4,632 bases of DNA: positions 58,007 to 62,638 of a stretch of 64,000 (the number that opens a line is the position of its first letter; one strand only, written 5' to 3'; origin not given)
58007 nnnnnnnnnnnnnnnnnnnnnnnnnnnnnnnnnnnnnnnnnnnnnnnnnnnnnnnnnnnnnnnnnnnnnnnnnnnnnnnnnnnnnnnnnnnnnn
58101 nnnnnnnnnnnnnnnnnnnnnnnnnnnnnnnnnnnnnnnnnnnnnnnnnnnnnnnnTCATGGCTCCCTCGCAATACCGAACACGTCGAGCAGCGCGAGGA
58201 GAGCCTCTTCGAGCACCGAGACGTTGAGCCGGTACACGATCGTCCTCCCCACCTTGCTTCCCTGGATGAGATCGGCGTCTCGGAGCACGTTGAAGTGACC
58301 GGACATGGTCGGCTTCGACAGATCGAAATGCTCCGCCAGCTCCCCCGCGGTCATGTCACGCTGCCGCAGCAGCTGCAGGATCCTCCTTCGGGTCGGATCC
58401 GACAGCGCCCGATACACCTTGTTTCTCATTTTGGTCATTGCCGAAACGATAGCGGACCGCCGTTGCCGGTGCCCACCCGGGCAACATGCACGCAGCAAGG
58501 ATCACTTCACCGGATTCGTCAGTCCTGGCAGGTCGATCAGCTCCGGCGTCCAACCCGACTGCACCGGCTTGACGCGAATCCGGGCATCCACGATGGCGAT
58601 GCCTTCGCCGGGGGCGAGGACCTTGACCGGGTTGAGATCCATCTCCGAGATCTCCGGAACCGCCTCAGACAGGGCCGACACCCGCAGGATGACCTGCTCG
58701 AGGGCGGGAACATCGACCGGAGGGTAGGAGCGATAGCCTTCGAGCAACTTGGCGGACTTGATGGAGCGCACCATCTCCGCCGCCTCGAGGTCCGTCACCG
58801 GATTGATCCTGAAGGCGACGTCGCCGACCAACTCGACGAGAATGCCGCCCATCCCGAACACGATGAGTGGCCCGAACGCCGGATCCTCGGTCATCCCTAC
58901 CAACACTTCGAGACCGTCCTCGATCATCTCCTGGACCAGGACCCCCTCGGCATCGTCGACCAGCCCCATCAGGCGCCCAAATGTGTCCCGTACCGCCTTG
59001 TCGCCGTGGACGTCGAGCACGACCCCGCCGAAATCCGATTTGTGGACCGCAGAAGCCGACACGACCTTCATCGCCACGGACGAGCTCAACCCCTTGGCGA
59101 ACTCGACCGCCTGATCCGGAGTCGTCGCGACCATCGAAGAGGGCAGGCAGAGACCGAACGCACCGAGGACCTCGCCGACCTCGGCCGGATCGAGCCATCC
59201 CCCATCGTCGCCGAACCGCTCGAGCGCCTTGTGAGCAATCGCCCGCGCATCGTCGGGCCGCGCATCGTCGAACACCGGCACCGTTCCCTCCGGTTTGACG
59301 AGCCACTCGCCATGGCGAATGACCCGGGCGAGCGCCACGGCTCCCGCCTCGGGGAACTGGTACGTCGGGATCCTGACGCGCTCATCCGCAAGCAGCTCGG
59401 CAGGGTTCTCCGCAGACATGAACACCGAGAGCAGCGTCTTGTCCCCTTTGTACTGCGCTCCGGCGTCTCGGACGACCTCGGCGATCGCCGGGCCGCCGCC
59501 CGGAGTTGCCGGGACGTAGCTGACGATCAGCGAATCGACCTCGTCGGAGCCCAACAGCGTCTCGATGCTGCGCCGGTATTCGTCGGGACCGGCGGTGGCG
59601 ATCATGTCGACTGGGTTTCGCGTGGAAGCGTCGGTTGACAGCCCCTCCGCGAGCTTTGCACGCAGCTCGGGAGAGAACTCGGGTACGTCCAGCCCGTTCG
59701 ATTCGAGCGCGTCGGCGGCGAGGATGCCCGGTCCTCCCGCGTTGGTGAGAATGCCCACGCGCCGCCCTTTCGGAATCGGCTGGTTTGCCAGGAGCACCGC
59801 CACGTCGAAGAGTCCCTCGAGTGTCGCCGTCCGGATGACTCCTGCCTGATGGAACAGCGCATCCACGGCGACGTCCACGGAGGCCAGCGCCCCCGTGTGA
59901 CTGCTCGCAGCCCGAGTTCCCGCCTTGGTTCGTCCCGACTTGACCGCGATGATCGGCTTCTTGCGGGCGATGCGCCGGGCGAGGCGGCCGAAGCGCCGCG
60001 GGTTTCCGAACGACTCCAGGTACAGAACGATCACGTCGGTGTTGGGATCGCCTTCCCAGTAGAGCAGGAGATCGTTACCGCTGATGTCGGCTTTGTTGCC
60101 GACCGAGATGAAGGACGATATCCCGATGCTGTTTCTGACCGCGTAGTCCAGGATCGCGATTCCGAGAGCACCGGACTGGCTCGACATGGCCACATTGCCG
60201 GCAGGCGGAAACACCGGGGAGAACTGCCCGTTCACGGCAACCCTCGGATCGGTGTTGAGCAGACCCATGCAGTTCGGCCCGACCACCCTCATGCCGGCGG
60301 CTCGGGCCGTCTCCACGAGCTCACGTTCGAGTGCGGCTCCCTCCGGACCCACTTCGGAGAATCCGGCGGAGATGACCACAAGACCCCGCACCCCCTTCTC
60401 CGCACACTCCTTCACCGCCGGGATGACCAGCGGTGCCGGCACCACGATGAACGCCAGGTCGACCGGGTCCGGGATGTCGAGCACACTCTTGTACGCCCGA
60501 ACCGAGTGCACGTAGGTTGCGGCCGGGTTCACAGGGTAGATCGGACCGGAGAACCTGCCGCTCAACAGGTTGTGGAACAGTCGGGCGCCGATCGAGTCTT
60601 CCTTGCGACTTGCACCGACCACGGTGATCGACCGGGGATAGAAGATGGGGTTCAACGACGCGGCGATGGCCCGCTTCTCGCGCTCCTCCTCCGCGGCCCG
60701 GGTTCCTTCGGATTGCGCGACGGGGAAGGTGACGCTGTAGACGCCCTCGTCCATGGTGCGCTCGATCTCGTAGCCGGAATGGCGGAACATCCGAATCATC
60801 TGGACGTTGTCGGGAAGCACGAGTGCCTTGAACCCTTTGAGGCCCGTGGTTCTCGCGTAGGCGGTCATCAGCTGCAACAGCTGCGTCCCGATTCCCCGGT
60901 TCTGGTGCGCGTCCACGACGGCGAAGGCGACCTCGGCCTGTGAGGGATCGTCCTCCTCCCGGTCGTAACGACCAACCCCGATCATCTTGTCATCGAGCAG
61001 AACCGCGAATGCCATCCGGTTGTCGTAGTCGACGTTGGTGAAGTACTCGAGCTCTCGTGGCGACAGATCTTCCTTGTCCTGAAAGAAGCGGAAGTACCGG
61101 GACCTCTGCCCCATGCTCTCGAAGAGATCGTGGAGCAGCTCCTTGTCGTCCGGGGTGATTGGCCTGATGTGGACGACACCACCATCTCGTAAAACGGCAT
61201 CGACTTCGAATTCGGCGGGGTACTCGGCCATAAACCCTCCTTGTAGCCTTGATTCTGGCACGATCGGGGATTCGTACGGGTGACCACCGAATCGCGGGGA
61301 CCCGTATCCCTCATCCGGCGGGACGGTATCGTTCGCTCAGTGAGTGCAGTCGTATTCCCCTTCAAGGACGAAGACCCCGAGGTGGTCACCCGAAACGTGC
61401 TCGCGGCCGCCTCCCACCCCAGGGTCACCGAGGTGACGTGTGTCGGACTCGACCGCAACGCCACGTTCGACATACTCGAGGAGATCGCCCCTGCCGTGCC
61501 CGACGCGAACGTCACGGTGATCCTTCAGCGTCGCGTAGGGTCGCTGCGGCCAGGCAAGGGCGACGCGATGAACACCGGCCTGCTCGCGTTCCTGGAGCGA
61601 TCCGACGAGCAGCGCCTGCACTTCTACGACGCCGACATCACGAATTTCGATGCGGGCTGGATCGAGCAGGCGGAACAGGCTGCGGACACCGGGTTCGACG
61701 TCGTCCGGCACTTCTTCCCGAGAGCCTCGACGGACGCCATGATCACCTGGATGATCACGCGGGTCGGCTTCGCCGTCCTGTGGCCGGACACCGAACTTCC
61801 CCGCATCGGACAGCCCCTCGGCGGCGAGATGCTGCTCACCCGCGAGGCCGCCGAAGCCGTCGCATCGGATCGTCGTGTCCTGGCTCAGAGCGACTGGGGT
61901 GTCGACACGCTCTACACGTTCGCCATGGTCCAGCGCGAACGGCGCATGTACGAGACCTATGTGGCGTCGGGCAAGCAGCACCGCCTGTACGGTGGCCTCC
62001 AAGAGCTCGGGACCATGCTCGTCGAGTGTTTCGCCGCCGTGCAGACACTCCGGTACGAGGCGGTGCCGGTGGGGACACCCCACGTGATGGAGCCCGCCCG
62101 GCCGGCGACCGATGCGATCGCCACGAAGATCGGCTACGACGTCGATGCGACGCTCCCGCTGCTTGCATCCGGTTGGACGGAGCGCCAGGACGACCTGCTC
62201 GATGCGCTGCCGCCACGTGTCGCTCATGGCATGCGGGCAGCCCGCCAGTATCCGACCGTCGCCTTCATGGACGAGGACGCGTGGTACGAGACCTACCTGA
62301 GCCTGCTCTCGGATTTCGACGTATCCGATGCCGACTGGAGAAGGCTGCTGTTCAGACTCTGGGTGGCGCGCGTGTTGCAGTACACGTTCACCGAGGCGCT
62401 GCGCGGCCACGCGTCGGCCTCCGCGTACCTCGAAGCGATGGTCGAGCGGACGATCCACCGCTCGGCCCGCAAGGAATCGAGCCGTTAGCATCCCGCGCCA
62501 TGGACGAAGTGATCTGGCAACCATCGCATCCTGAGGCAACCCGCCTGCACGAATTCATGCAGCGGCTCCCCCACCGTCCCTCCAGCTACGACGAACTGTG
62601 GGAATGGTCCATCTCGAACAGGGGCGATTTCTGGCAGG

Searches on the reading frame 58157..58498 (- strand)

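Call 74: search_protein_families(library=pfam, proteins=[window:58157-58498:-], max_evalue=0.00001)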
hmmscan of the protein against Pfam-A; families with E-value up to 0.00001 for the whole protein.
window:58157-58498:- (113 aa): 5 families
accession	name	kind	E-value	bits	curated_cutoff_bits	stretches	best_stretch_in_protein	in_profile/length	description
PF01022.26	HTH_5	-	1.4e-15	57.3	22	1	34-79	1-46/47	Bacterial regulatory protein, arsR family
PF12840.13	HTH_20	-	2e-15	56.9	27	1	32-78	1-48/51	Helix-turn-helix domain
PF21476.4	PF0610-like_N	-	1.9e-06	28.5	33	1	36-62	2-28/50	PF0610-like, N-terminal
PF12802.13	MarR_2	-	3.6e-06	27.5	27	1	39-79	9-51/61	MarR family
PF13412.12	HTH_24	-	4.5e-06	26.6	21.9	1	34-79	2-48/48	Winged helix-turn-helix DNA-binding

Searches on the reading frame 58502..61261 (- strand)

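Call 74: search_protein_families(library=pfam, proteins=[window:58502-61261:-], max_evalue=0.00001)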
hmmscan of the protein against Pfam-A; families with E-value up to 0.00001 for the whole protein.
window:58502-61261:- (919 aa): 9 families
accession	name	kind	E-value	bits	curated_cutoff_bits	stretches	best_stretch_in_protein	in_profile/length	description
PF13549.11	ATP-grasp_5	-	4.4e-66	222.8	27.6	1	687-897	7-221/221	ATP-grasp domain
PF13607.11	Succ_CoA_lig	-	5.5e-55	185.3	27.4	1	354-490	1-137/138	Succinyl-CoA ligase like flavodoxin domain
PF13380.12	CoA_binding_2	-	3.4e-25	89.2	22.8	1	210-336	1-115/116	CoA binding domain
PF13302.13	Acetyltransf_3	-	7.7e-13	49.8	25.4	1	31-164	3-137/138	Acetyltransferase (GNAT) domain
PF00583.31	Acetyltransf_1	-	3.1e-12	47.2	20.7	1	68-164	21-116/116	Acetyltransferase (GNAT) family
PF02629.25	CoA_binding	-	3.5e-11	44.1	22.3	1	209-300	3-97/97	CoA binding domain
PF19045.5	Ligase_CoA_2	-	1.8e-07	31.7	23.7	1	503-585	2-84/162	Ligase-CoA domain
PF13420.13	Acetyltransf_4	-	2.7e-07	31.2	24.3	1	78-170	45-140/155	Acetyltransferase (GNAT) domain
PF13508.13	Acetyltransf_7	-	9.9e-07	29.5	27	1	85-165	6-83/84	Acetyltransferase (GNAT) domain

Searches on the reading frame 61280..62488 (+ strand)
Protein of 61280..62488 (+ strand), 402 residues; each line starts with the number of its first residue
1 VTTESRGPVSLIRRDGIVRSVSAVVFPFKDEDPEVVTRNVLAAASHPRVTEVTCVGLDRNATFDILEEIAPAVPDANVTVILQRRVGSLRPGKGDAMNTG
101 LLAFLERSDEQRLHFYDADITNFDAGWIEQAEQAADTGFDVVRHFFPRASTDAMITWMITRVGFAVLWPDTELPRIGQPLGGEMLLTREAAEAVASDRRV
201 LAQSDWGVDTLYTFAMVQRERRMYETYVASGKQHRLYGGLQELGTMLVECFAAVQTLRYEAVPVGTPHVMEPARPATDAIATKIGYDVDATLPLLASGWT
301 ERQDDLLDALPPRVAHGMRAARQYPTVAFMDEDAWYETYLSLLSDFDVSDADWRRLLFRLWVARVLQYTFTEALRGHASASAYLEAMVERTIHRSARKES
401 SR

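Call 74: search_protein_families(library=pfam, proteins=[window:61280-62488:+], max_evalue=0.00001)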
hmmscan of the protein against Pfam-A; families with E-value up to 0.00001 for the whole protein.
window:61280-62488:+ (402 aa): 2 families
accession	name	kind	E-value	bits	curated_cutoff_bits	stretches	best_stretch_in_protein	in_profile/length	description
PF21969.2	MGS_GT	-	8.9e-104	346.6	27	1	22-255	1-238/239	Mannosylglycerate synthase, GT domain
PF21967.1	MGS_C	-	4.5e-36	123.9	27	1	280-388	1-110/110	Mannosylglycerate synthase C-terminal domain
